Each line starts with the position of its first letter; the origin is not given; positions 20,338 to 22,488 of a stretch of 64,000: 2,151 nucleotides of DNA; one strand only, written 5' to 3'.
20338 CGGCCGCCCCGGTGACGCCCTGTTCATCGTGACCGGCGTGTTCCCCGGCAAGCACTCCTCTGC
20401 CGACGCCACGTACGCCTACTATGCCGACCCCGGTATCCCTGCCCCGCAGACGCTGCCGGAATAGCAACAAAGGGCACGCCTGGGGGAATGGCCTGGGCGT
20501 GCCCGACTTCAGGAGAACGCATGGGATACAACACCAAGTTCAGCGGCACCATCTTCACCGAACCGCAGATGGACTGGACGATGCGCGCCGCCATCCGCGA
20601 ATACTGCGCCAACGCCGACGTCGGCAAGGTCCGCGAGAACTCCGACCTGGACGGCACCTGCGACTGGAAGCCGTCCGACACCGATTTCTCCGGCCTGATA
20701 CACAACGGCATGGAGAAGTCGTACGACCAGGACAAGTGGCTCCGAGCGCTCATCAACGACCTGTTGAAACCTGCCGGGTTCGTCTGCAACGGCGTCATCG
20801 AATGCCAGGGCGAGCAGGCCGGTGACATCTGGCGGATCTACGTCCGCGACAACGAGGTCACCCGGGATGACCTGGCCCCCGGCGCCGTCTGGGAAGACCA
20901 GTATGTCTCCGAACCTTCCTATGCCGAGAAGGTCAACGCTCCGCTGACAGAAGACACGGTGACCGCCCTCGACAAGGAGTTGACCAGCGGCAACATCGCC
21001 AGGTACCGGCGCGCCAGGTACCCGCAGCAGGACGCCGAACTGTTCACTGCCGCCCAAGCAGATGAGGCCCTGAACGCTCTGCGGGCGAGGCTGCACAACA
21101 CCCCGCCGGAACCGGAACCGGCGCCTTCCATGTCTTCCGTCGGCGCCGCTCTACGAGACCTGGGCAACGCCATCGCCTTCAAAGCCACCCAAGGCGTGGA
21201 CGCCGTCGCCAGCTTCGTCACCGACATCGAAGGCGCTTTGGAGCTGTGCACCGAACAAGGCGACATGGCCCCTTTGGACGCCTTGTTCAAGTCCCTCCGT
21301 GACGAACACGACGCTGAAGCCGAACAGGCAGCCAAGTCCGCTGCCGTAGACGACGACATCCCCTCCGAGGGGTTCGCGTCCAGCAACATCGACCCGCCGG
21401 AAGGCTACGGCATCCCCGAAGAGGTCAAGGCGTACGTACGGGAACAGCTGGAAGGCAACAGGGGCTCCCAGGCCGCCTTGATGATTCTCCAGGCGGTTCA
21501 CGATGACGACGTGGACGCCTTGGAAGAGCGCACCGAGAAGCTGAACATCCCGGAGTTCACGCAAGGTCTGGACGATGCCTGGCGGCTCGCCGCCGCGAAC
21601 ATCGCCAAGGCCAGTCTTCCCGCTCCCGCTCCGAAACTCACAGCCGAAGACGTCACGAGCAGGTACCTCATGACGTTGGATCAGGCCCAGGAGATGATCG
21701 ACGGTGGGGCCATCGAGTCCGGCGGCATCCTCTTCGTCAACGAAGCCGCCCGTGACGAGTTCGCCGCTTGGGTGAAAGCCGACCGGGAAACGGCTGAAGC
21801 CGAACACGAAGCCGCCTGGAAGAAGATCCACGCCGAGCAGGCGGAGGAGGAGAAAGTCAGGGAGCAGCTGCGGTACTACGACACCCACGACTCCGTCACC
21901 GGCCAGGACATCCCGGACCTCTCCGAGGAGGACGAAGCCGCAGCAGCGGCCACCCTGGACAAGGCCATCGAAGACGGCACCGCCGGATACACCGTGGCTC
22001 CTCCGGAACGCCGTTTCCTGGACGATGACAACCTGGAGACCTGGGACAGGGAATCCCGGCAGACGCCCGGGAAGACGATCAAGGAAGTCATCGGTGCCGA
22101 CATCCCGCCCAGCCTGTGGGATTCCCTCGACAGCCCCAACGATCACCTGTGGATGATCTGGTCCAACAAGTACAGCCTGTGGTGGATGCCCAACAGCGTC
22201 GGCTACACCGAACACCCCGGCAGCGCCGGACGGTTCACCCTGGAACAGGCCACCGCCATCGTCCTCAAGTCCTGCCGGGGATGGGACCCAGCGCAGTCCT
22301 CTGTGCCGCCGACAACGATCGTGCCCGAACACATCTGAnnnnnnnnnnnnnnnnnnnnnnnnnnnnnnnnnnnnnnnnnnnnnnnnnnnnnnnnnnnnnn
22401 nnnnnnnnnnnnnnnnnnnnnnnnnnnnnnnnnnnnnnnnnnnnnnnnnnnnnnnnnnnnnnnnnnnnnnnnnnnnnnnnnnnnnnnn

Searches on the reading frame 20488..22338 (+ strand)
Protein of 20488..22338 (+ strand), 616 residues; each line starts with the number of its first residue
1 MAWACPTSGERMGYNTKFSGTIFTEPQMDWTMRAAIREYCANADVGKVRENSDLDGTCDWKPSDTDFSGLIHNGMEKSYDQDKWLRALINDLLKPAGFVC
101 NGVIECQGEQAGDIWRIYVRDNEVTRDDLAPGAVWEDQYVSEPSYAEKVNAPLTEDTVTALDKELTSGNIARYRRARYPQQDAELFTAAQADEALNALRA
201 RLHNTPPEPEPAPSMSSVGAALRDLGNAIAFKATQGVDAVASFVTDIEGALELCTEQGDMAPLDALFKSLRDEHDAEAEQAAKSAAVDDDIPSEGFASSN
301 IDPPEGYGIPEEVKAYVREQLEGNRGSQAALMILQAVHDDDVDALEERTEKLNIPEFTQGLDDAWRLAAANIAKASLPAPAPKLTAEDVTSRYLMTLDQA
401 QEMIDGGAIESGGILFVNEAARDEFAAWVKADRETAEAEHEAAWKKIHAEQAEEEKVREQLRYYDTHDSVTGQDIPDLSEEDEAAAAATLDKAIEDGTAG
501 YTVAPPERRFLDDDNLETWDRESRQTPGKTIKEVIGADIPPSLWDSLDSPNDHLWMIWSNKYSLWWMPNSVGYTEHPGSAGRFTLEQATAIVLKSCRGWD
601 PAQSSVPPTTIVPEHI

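Call 21: search_protein_families(library=pfam, proteins=[window:20488-22338:+], max_evalue=0.01)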
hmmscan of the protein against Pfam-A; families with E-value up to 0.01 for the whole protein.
window:20488-22338:+ (616 aa): 0 families

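Call 62: search_protein_families(library=phrogs, proteins=[window:20488-22338:+], max_evalue=0.0001)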
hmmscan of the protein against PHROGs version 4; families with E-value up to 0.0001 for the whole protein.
window:20488-22338:+ (616 aa): 1 family
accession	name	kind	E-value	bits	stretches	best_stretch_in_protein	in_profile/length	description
phrog_38666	-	unknown function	1.9e-09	38.5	1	12-125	1-111/144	-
